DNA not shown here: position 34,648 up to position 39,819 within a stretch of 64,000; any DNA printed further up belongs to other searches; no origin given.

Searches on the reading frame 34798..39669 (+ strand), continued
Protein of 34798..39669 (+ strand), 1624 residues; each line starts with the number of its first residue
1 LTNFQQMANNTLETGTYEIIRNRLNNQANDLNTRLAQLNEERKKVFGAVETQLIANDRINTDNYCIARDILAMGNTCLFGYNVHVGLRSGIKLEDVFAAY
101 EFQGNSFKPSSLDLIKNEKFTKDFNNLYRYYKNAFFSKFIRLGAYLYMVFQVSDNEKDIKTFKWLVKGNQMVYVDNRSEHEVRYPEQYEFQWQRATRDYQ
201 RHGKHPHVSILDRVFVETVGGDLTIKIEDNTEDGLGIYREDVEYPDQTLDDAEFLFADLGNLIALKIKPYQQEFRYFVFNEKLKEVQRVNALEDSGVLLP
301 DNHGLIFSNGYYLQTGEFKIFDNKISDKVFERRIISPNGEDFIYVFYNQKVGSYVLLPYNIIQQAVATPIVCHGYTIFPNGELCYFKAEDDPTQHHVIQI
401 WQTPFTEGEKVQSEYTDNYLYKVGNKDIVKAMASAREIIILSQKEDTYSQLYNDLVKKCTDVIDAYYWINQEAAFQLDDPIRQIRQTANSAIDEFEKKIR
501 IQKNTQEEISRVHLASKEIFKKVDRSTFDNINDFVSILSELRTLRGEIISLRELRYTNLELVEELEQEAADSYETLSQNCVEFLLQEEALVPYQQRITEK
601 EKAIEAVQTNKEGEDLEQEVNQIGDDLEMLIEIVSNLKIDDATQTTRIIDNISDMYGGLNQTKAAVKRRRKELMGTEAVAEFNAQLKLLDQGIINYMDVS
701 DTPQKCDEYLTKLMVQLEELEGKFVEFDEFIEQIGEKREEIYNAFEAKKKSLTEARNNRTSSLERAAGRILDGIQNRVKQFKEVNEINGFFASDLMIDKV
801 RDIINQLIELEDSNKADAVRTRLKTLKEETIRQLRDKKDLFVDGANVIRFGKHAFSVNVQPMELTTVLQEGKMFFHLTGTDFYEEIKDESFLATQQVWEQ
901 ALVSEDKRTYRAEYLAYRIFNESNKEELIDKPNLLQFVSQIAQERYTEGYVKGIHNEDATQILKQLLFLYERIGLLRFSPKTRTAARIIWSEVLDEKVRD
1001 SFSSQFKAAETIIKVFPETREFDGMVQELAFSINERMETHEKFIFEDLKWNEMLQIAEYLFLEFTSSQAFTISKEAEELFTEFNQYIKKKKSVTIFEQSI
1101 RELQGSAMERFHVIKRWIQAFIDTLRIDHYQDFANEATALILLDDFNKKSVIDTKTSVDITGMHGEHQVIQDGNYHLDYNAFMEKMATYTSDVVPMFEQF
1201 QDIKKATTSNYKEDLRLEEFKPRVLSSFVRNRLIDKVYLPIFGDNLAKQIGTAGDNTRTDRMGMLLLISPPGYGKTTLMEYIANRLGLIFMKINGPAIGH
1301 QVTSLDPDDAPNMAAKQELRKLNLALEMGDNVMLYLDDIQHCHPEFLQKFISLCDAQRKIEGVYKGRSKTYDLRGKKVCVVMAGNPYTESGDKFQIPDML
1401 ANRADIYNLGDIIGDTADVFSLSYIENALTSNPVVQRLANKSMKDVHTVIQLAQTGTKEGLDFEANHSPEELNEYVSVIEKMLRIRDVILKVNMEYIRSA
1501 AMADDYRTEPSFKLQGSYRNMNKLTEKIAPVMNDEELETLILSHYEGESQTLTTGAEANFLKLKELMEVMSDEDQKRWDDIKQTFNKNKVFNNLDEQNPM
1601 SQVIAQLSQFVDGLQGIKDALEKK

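Call 11: find_homologous_proteins(query=window:34798-39669:+, max_evalue=0.00001)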
Query window:34798-39669:+ (1624 aa): 6180 proteins with E <= 0.00001 among 8000 candidates; the best 120 are listed.
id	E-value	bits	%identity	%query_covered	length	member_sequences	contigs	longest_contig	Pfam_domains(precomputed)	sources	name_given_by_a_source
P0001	0.0e+0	3627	100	100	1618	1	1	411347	PF12458.14,PF00004.36,PF25472.2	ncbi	-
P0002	0.0e+0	3020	82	100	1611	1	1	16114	PF12458.14,PF00004.36,PF07728.21,PF25472.2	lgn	-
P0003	0.0e+0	2980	81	100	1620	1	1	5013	PF12458.14,PF00004.36,PF25472.2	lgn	-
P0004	0.0e+0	2893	78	100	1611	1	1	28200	PF12458.14,PF00004.36,PF05496.19,PF07728.21,PF25472.2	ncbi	-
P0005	0.0e+0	2881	78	100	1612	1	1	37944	PF12458.14,PF00004.36,PF25472.2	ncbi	-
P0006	0.0e+0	2832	76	99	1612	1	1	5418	PF12458.14,PF00004.36,PF25472.2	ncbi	-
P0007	0.0e+0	2828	76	99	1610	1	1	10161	PF12458.14,PF00004.36,PF25472.2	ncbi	-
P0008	0.0e+0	2819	76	100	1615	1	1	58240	PF12458.14,PF00004.36,PF25472.2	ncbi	-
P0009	0.0e+0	2721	73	100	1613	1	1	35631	PF12458.14,PF00004.36,PF13401.13,PF07728.21,PF25472.2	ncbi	-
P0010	0.0e+0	2490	67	100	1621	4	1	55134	PF12458.14,PF00004.36,PF07728.21,PF25472.2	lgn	-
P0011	0.0e+0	2471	66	100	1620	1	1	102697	PF12458.14,PF00004.36,PF25472.2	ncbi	-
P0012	0.0e+0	2470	67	100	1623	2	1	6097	PF12458.14,PF00004.36,PF25472.2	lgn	-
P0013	0.0e+0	2394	65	99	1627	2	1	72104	PF12458.14,PF00004.36,PF07728.21,PF25472.2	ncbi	-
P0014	0.0e+0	2394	63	100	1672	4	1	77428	PF12458.14,PF00004.36,PF25472.2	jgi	-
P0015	0.0e+0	2371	63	100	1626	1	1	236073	PF12458.14,PF00004.36,PF07728.21,PF25472.2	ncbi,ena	-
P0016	0.0e+0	2370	64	100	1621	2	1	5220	PF12458.14,PF00004.36,PF07728.21,PF25472.2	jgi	jgi:MoxR-like ATPase/flagellin-specific chaperone FliS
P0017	0.0e+0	2369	64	100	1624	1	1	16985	PF12458.14,PF00004.36,PF07728.21,PF25472.2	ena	-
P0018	0.0e+0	2352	63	99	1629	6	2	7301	PF12458.14,PF00004.36,PF13401.13,PF07728.21,PF25472.2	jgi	-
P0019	0.0e+0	2350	62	100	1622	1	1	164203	PF12458.14,PF00004.36,PF07728.21,PF25472.2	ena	-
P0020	0.0e+0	2349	63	100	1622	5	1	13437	PF12458.14,PF00004.36,PF07728.21,PF25472.2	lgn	-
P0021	0.0e+0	2346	63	100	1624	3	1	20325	PF12458.14,PF00004.36,PF13401.13,PF07728.21,PF25472.2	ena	-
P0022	0.0e+0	2345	63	100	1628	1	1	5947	PF12458.14,PF00004.36,PF25472.2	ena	-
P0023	0.0e+0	2342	64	99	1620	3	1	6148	PF12458.14,PF00004.36,PF07728.21,PF25472.2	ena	-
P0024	0.0e+0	2338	62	100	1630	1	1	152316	PF12458.14,PF00004.36,PF07728.21,PF25472.2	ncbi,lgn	ncbi:MAG: DNA repair ATPase [Bacteroidota bacterium]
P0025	0.0e+0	2333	63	100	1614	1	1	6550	PF12458.14,PF00004.36,PF25472.2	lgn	-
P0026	0.0e+0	2330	63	100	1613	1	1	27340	PF12458.14,PF00004.36,PF25472.2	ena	-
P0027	0.0e+0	2330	63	99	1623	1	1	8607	PF12458.14,PF00004.36,PF07728.21,PF25472.2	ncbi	-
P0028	0.0e+0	2330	63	100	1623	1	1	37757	PF12458.14,PF00004.36,PF13401.13,PF25472.2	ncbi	-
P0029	0.0e+0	2327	63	99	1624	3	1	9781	PF12458.14,PF00004.36,PF13401.13,PF07728.21,PF25472.2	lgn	-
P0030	0.0e+0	2326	63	100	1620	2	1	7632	PF12458.14,PF00004.36,PF07728.21,PF25472.2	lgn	-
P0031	0.0e+0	2325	62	99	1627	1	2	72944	PF12458.14,PF00004.36,PF13401.13,PF07728.21,PF25472.2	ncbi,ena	-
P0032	0.0e+0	2322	61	100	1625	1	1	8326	PF12458.14,PF00004.36,PF25472.2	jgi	jgi:hypothetical protein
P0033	0.0e+0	2318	63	99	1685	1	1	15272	PF12458.14,PF00004.36,PF07728.21,PF25472.2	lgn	-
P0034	0.0e+0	2316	63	100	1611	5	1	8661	PF12458.14,PF00004.36,PF07728.21,PF25472.2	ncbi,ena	-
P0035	0.0e+0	2314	63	100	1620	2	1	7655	PF12458.14,PF00004.36,PF13401.13,PF07728.21,PF25472.2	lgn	-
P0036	0.0e+0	2312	62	99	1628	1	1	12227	PF12458.14,PF00004.36,PF13401.13,PF07728.21,PF25472.2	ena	-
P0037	0.0e+0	2312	61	100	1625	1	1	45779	PF12458.14,PF00004.36,PF07728.21,PF25472.2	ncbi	-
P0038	0.0e+0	2312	62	100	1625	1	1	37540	PF12458.14,PF00004.36,PF07728.21,PF25472.2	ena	-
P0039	0.0e+0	2312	62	99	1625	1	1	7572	PF12458.14,PF00004.36,PF25472.2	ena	-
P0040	0.0e+0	2309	62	99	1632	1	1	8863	PF12458.14,PF00004.36,PF25472.2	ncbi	-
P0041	0.0e+0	2307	62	99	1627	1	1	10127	PF12458.14,PF00004.36,PF13401.13,PF07728.21,PF25472.2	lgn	-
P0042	0.0e+0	2306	62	100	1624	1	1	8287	PF12458.14,PF00004.36,PF25472.2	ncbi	-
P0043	0.0e+0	2305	62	100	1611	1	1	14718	PF12458.14,PF00004.36,PF25472.2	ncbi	ncbi:MAG: DNA repair ATPase [Saprospiraceae bacterium]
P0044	0.0e+0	2304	61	99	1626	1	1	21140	PF12458.14,PF00004.36,PF25472.2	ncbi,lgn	-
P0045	0.0e+0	2302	62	100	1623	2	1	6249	PF12458.14,PF00004.36,PF25472.2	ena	-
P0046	0.0e+0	2300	62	99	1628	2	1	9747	PF12458.14,PF00004.36,PF13401.13,PF07728.21,PF25472.2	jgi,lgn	-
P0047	0.0e+0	2296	61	100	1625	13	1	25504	PF12458.14,PF00004.36,PF25472.2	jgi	jgi:hypothetical protein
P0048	0.0e+0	2294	62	99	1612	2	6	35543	PF12458.14,PF00004.36,PF25472.2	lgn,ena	-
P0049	0.0e+0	2291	61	99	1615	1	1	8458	PF12458.14,PF00004.36,PF07728.21,PF25472.2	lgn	-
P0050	0.0e+0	2287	62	100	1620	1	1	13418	PF12458.14,PF00004.36,PF07728.21,PF25472.2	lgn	-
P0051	0.0e+0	2281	62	99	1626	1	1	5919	PF12458.14,PF00004.36,PF07728.21,PF25472.2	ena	-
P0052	0.0e+0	2279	61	100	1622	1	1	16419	PF12458.14,PF00004.36,PF07728.21,PF25472.2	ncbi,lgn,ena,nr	ncbi:MAG TPA: AAA family ATPase [Bacteroidetes bacterium]|nr:AAA family ATPase [Bacteroidota bacteri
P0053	0.0e+0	2278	61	99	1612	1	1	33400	PF12458.14,PF25472.2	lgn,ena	-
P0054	0.0e+0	2277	61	100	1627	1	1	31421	PF12458.14,PF00004.36,PF25472.2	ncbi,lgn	-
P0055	0.0e+0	2273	61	99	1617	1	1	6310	PF12458.14,PF00004.36,PF25472.2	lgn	-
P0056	0.0e+0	2263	62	99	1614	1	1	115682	PF12458.14,PF00004.36,PF13401.13,PF07728.21,PF25472.2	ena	-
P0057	0.0e+0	2262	61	99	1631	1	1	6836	PF12458.14,PF00004.36,PF25472.2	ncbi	ncbi:MAG: DNA repair ATPase [Bacteroidota bacterium]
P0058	0.0e+0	2255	60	99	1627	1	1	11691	PF12458.14,PF25472.2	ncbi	-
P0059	0.0e+0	2247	60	99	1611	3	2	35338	PF12458.14,PF00004.36,PF07728.21,PF25472.2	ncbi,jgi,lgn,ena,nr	ncbi:MAG TPA: DNA repair ATPase [Saprospiraceae bacterium]|nr:DNA repair ATPase [Saprospiraceae bact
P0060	0.0e+0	2247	61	100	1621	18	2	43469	PF12458.14,PF00004.36,PF07728.21,PF25472.2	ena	-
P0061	0.0e+0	2247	61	100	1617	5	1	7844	PF12458.14,PF00004.36,PF07728.21,PF25472.2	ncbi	-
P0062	0.0e+0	2242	60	100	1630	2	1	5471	PF12458.14,PF00004.36,PF13401.13,PF25472.2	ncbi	-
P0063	0.0e+0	2230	60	99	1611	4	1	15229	PF12458.14,PF00004.36,PF07728.21,PF25472.2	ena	-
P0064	0.0e+0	2212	59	99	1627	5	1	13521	PF12458.14,PF00004.36,PF13401.13,PF07728.21,PF25472.2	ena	-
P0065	0.0e+0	2209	59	100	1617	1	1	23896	PF12458.14,PF00004.36,PF07728.21,PF25472.2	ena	-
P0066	0.0e+0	2205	59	99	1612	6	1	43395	PF12458.14,PF00004.36,PF07728.21,PF25472.2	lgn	-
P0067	0.0e+0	2201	60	100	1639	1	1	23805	PF12458.14,PF00004.36,PF25472.2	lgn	-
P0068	0.0e+0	2179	59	99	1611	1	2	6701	PF12458.14,PF00004.36,PF25472.2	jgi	-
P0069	0.0e+0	2171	59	99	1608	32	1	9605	PF12458.14,PF00004.36,PF07728.21,PF25472.2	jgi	jgi:hypothetical protein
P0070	0.0e+0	2159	58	99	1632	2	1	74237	PF12458.14,PF00004.36,PF25472.2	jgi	-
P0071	0.0e+0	2158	58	100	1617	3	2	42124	PF12458.14,PF00004.36,PF25472.2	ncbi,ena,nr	ncbi:MAG TPA: DNA repair ATPase [Saprospiraceae bacterium]|nr:DNA repair ATPase [Saprospiraceae bact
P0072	0.0e+0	2139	58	99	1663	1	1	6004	PF12458.14,PF00004.36,PF13401.13,PF25472.2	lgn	-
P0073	0.0e+0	2133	58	99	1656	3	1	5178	PF12458.14,PF00004.36,PF25472.2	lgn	-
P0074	0.0e+0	2132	57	99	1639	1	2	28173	PF12458.14,PF00004.36,PF07728.21,PF25472.2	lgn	-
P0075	0.0e+0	2128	57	100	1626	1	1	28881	PF12458.14,PF00004.36,PF25472.2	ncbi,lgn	-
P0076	0.0e+0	2127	58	99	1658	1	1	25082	PF12458.14,PF00004.36,PF25472.2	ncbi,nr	ncbi:MAG: DNA repair ATPase [Saprospiraceae bacterium]|nr:DNA repair ATPase [Saprospiraceae bacteriu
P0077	0.0e+0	2117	58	99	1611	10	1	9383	PF12458.14,PF00004.36,PF07728.21,PF25472.2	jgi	jgi:hypothetical protein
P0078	0.0e+0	2117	58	99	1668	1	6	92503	PF12458.14,PF00004.36,PF25472.2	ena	-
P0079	0.0e+0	2113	58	100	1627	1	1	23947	PF12458.14,PF00004.36,PF25472.2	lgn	-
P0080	0.0e+0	2112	58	99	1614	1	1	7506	PF12458.14,PF00004.36,PF13401.13,PF25472.2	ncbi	ncbi:MAG: DNA repair ATPase [Bacteroidota bacterium]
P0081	0.0e+0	2107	58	100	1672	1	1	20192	PF12458.14,PF00004.36,PF25472.2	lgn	-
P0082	0.0e+0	2103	56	99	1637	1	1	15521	PF12458.14,PF00004.36,PF07728.21,PF25472.2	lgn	-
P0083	0.0e+0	2101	57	100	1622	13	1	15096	PF12458.14,PF00004.36,PF25472.2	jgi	-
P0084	0.0e+0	2101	57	100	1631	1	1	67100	PF12458.14,PF00004.36,PF07728.21,PF25472.2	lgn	-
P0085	0.0e+0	2097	56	99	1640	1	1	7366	PF12458.14,PF00004.36,PF25472.2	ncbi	ncbi:MAG: DNA repair ATPase [Flammeovirgaceae bacterium]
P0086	0.0e+0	2096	57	99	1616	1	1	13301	PF12458.14,PF00004.36,PF25472.2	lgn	-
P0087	0.0e+0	2094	57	99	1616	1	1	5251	PF12458.14,PF00004.36,PF25472.2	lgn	-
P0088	0.0e+0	2093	57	99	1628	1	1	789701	PF12458.14,PF00004.36,PF25472.2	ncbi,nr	ncbi:MAG: DNA repair ATPase [Bacteroidia bacterium]|nr:DNA repair ATPase [Bacteroidia bacterium]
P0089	0.0e+0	2093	56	100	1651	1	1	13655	PF12458.14,PF00004.36,PF25472.2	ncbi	-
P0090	0.0e+0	2092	58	99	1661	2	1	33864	PF12458.14,PF00004.36,PF13401.13,PF07728.21,PF25472.2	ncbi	ncbi:MAG: DNA repair ATPase [Bacteroidota bacterium]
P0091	0.0e+0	2092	57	99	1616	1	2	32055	PF12458.14,PF00004.36,PF25472.2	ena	-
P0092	0.0e+0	2092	64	89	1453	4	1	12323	PF12458.14,PF00004.36,PF07728.21,PF25472.2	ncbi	ncbi:MAG: DNA repair ATPase, partial [Saprospiraceae bacterium]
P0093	0.0e+0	2092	57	99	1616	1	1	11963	PF12458.14,PF00004.36,PF25472.2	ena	-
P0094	0.0e+0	2091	57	100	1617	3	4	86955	PF12458.14,PF00004.36,PF25472.2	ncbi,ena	-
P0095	0.0e+0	2091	57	99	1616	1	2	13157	PF12458.14,PF00004.36,PF25472.2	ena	-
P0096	0.0e+0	2087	57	100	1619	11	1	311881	PF12458.14,PF00004.36,PF25472.2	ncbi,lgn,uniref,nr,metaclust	ncbi:DNA repair ATPase [Lewinella cohaerens]|uniref:DNA repair ATPase n=1 Tax=Lewinella cohaerens Ta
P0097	0.0e+0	2084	57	100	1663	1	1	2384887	PF12458.14,PF00004.36,PF07728.21,PF25472.2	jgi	jgi:hypothetical protein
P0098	0.0e+0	2080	57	99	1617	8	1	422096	PF12458.14,PF00004.36,PF25472.2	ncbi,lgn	ncbi:MAG: DNA repair ATPase [Bacteroidota bacterium]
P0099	0.0e+0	2077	55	100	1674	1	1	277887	PF12458.14,PF00004.36,PF25472.2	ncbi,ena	-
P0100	0.0e+0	2077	57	99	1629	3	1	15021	PF12458.14,PF00004.36,PF25472.2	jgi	-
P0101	0.0e+0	2077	57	99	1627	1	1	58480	PF12458.14,PF00004.36,PF07728.21,PF25472.2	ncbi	-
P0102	0.0e+0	2076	57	100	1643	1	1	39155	PF12458.14,PF00004.36,PF05496.19,PF25472.2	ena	-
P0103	0.0e+0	2075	57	100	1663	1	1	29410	PF12458.14,PF00004.36,PF07728.21,PF25472.2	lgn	-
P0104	0.0e+0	2070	57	99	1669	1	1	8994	PF12458.14,PF00004.36,PF13401.13,PF25472.2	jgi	jgi:hypothetical protein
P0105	0.0e+0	2068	56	100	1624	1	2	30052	PF12458.14,PF25472.2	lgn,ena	-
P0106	0.0e+0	2066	56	100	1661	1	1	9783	PF12458.14,PF00004.36,PF13401.13,PF07728.21,PF25472.2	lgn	-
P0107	0.0e+0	2062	57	99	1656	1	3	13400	PF12458.14,PF00004.36,PF25472.2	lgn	-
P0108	0.0e+0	2062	57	99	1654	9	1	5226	PF12458.14,PF00004.36,PF07728.21,PF25472.2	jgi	-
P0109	0.0e+0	2061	57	99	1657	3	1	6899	PF12458.14,PF00004.36,PF07728.21,PF25472.2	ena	-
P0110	0.0e+0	2061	55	100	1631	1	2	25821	PF12458.14,PF00004.36,PF13401.13,PF07728.21,PF25472.2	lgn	-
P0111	0.0e+0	2060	57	99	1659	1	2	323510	PF12458.14,PF00004.36,PF25472.2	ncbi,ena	-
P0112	0.0e+0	2060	56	99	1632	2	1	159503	PF12458.14,PF00004.36,PF13401.13,PF25472.2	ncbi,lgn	-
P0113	0.0e+0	2059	56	99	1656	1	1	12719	PF12458.14,PF00004.36,PF25472.2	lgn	-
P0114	0.0e+0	2058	55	100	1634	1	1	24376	PF12458.14,PF00004.36,PF13401.13,PF07728.21,PF25472.2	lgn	-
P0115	0.0e+0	2057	57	100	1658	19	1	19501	PF12458.14,PF00004.36,PF25472.2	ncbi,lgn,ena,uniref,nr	ncbi:MAG: ATPase [uncultured Aureispira sp.]|uniref:ATPase n=1 Tax=uncultured Aureispira sp. TaxID=1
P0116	0.0e+0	2057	57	99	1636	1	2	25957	PF12458.14,PF00004.36,PF25472.2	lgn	-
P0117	0.0e+0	2057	57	99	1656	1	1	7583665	PF12458.14,PF00004.36,PF25472.2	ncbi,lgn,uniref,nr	ncbi:DNA repair ATPase [Aureispira anguillae]|uniref:DNA repair ATPase n=1 Tax=Aureispira anguillae 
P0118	0.0e+0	2056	57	100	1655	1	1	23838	PF12458.14,PF00004.36,PF25472.2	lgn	-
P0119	0.0e+0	2056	56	100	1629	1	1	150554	PF12458.14,PF00004.36,PF25472.2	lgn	-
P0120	0.0e+0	2056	56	100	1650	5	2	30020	PF12458.14,PF00004.36,PF25472.2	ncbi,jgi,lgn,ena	jgi:MoxR-like ATPase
